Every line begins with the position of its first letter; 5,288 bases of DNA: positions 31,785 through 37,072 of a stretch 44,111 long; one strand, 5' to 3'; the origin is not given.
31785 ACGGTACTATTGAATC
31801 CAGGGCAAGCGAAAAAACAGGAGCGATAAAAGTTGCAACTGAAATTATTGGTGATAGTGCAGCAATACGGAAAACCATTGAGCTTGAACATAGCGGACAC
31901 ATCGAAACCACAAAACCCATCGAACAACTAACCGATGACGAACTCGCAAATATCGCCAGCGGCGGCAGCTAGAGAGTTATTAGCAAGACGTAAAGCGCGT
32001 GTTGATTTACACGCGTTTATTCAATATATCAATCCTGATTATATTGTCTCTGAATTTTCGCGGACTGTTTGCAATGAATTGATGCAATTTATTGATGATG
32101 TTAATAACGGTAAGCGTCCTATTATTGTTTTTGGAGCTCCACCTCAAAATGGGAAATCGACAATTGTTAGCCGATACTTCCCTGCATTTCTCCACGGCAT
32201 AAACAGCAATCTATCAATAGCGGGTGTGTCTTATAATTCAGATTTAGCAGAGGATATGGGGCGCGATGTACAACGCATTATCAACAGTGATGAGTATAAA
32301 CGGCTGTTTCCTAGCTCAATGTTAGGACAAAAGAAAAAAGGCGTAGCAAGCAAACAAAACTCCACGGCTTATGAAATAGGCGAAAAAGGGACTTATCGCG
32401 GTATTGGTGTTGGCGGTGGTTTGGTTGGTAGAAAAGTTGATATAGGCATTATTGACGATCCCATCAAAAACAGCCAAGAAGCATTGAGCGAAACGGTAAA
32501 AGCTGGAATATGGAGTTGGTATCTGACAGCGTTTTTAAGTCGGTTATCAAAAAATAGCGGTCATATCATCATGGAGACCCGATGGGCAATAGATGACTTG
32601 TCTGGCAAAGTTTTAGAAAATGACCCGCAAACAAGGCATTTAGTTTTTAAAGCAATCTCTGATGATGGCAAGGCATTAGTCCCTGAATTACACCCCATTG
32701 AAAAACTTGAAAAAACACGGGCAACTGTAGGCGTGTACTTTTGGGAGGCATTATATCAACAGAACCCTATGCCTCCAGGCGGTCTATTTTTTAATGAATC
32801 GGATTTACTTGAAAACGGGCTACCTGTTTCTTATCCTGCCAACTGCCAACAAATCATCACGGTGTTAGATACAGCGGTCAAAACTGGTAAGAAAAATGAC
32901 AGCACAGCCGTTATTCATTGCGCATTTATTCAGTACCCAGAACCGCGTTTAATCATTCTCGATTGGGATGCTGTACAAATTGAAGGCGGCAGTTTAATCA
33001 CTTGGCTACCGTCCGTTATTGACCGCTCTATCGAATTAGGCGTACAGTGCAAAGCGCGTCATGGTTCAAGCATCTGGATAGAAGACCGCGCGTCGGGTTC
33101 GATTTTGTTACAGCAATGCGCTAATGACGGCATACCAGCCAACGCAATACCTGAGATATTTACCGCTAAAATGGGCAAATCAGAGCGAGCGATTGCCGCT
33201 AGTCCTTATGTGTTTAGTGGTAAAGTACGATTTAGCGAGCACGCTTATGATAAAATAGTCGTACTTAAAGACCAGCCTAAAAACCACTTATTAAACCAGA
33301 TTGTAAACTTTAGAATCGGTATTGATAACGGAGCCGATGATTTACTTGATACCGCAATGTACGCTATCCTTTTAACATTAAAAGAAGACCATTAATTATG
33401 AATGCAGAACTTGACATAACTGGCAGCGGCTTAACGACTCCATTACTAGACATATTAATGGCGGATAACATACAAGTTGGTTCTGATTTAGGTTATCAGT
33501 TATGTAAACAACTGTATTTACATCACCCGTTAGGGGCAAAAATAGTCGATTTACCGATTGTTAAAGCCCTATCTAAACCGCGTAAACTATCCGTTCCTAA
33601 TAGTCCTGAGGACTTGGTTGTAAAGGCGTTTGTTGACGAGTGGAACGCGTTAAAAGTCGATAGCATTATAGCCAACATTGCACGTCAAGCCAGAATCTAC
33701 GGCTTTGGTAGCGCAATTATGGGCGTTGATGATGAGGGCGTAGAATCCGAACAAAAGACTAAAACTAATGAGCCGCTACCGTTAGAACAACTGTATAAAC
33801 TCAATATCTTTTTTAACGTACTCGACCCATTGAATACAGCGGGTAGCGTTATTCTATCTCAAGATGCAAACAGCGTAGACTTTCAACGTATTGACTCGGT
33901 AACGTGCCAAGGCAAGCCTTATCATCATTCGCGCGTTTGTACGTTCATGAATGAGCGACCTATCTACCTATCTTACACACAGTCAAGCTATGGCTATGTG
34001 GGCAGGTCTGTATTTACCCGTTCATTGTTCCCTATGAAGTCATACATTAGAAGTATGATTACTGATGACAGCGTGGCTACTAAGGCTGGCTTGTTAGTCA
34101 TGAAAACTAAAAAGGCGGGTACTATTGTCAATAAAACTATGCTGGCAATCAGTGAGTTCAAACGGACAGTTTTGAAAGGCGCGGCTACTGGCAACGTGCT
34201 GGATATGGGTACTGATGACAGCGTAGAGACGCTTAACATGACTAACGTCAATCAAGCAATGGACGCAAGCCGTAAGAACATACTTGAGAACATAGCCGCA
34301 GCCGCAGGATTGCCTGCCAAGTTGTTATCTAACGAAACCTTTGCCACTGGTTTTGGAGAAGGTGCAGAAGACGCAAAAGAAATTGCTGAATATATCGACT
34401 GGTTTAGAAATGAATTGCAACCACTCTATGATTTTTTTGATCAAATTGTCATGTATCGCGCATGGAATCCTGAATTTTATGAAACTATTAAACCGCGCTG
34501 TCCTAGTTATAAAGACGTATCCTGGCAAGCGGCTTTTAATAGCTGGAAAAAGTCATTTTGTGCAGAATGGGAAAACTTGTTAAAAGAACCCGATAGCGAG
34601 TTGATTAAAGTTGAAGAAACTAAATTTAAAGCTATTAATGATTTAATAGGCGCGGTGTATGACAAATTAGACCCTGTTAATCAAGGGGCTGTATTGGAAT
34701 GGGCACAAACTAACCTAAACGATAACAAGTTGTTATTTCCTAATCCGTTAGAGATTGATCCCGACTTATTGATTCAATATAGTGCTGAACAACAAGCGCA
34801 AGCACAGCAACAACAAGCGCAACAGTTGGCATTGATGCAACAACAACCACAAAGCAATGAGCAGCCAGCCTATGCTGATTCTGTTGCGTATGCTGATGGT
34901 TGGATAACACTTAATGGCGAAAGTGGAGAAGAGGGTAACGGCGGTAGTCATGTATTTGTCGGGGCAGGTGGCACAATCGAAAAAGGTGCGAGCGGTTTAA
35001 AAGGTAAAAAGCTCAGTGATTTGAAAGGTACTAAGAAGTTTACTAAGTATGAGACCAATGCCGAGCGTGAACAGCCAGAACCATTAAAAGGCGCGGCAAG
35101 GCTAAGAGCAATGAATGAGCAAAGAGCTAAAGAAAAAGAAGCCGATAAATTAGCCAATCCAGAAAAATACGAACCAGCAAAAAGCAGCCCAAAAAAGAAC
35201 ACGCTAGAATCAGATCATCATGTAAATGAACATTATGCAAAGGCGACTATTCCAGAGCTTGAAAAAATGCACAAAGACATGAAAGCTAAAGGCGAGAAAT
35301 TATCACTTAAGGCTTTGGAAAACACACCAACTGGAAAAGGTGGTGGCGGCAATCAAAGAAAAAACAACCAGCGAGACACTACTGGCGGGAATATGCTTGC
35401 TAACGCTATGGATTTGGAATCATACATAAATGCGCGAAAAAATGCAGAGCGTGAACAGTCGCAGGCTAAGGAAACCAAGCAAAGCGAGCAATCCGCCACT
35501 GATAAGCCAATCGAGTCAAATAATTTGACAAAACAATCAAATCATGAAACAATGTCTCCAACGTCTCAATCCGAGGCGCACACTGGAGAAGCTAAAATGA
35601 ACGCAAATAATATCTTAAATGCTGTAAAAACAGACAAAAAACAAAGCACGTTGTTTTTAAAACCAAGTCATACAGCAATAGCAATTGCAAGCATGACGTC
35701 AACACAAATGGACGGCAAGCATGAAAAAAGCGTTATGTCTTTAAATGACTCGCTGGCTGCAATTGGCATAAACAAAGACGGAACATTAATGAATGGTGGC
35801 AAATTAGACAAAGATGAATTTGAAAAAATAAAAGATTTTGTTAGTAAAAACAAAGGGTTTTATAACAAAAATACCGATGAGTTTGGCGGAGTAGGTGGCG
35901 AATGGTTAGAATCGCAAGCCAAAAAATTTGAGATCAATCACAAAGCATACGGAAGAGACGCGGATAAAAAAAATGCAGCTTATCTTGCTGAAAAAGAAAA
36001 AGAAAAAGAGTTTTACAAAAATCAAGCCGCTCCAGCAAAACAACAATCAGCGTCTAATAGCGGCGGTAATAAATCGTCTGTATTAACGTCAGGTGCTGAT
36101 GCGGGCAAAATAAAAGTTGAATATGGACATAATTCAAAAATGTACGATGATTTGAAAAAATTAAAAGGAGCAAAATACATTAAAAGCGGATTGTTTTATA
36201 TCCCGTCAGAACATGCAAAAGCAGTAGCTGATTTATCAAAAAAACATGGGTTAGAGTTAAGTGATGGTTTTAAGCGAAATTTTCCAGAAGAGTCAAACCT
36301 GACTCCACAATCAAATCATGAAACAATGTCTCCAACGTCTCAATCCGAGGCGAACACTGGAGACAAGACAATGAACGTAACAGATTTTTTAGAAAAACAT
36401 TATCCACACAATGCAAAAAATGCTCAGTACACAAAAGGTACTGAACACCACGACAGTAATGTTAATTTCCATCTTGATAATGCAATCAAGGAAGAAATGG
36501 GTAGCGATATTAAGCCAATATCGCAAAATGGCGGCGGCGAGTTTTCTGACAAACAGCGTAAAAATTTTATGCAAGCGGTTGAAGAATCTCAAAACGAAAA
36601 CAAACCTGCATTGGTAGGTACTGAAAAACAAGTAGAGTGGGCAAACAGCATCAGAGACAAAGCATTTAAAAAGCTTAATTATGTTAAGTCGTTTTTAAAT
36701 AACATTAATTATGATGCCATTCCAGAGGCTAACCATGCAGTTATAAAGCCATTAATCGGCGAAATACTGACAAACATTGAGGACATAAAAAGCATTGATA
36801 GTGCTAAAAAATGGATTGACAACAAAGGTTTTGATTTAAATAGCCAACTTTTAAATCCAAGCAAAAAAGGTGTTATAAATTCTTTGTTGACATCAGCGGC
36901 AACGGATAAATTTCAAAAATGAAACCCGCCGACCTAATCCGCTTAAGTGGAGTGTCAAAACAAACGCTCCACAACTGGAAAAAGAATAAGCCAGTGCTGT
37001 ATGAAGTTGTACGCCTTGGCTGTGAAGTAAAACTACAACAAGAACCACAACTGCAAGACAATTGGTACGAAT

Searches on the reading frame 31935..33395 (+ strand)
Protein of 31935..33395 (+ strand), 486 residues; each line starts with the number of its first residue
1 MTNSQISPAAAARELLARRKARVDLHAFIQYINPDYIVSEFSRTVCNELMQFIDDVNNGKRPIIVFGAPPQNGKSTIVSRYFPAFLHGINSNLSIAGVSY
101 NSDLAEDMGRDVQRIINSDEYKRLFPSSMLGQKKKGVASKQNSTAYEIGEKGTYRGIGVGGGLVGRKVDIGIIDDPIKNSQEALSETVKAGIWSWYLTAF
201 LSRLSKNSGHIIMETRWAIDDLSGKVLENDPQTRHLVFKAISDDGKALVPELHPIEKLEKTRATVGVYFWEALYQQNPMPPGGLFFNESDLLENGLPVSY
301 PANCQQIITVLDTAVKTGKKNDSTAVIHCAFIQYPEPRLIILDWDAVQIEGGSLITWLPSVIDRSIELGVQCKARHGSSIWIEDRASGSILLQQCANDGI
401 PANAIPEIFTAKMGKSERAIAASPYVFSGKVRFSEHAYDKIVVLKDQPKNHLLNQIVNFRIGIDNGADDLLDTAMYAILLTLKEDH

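Call 8: search_dna_similar(query=window:31935-33395:+, collection=phages, mode=protein, max_rows=12)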
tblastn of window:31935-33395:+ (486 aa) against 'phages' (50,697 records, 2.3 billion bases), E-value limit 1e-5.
Records with a match: 1506; places in all: 1508; records where one place covers at least 80% of the query: 328.
Best place of each record, by identity: <60% 1506.
By first word of the organism name: Mycobacterium 476; Microbacterium 273; Gordonia 167; Bacteriophage 47; Acinetobacter 47; Klebsiella 41; Brucella 41; Lactococcus 40; Xanthomonas 36; Streptococcus 33; and 77 more.
By host as written in the record: Mycobacterium smegmatis mc2 155 335; Gordonia terrae 3612 129; Microbacterium foliorum NRRL B-24224 SEA 111; Microbacterium foliorum NRRL B-24224 104; Mycobacterium smegmatis mc#155 80; - 68; Microbacterium paraoxydans NWU1 27; Klebsiella pneumoniae 22; and 276 more.
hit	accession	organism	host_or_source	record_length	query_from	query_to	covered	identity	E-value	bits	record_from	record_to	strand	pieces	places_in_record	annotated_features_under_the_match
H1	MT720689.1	Vibrio phage XM1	Vibrio rotiferianus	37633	24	438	85%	46.7%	3e-103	344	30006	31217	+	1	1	hypothetical protein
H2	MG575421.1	Proteus phage vB_PmiP_RS51pmB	Proteus mirabilis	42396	25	322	61%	54.6%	7e-95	320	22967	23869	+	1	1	large subunit terminase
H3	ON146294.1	Stenotrophomonas phage B2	Stenotrophomonas sp.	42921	24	322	62%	51.1%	4e-84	288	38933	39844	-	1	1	large subunit terminase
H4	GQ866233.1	Aggregatibacter phage S1249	Aggregatibacter actinomycetemcomitans ...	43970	25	437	85%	36.1%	4e-57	210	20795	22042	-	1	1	putative terminase large subunit TerL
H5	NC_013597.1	Aggregatibacter phage S1249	Aggregatibacter actinomycetemcomitans ...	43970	25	437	85%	36.1%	4e-57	210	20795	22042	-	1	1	terminase large subunit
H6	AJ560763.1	Haemophilus phage Aaphi23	Actinobacillus actinomycetemcomitans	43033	25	437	85%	35.8%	2e-55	205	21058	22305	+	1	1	terL: putative terminase large subunit TerL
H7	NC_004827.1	Haemophilus phage Aaphi23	Actinobacillus actinomycetemcomitans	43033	25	437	85%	35.8%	2e-55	205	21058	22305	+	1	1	terL: terminase large subunit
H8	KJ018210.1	Flavobacterium sp. phage 1/32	Baltic Sea ice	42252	24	478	94%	31.3%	7e-43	168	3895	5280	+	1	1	terminase large subunit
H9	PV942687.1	Erwinia phage RF1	Erwinia amylovora NCPPB 2080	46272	28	437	84%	33.9%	5e-47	181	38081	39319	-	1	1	hypothetical protein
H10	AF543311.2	Burkholderia phage Bcep781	-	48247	24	478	94%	30.0%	4e-46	178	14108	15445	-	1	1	Bcep781-18: gp18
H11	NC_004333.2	Burkholderia phage Bcep781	Burkholderia cepacia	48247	24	478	94%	30.0%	4e-46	178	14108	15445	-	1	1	Bcep781-18: terminase large subunit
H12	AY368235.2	Burkholderia phage Bcep43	-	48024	24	478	94%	29.8%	1e-45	177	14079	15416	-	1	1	Bcep43-18: gp18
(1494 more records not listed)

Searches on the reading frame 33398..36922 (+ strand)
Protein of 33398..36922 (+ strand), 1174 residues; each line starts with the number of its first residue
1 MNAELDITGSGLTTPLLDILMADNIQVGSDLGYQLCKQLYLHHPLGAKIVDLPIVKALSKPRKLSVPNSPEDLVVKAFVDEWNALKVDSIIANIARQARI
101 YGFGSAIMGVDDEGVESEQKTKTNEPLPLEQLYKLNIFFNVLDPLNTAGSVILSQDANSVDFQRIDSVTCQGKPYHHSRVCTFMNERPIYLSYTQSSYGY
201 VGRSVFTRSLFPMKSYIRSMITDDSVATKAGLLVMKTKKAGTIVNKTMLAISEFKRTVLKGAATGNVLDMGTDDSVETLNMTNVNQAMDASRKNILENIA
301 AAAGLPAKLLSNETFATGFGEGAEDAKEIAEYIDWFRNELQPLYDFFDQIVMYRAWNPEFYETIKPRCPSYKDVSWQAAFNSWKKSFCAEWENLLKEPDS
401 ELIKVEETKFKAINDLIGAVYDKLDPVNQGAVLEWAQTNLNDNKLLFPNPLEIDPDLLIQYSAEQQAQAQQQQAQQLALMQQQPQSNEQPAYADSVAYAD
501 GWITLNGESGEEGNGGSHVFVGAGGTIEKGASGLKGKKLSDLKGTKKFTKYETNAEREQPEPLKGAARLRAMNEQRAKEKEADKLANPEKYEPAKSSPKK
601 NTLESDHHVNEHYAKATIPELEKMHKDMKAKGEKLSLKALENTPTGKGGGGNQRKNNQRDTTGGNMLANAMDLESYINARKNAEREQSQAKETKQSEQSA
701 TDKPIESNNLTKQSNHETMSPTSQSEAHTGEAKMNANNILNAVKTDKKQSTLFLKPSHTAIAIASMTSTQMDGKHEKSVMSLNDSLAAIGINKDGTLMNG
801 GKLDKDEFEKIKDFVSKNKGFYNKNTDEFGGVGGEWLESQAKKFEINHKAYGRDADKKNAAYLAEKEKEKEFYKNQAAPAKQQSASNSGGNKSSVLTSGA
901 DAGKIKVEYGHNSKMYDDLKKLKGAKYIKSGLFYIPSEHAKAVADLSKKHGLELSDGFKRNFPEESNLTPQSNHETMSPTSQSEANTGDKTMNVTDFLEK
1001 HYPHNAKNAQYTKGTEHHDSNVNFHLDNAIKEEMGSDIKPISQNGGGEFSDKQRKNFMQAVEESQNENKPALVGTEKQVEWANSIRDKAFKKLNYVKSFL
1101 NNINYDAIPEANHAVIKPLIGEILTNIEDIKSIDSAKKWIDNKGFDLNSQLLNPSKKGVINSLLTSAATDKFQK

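Call 97: search_protein_families(library=phrogs, proteins=[window:33398-36922:+], max_evalue=0.00001)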
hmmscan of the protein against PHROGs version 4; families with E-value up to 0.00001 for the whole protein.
window:33398-36922:+ (1174 aa): 1 family
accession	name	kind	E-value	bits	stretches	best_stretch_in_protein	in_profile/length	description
phrog_146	-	head and packaging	7.2e-56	191.2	1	23-491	44-472/587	portal protein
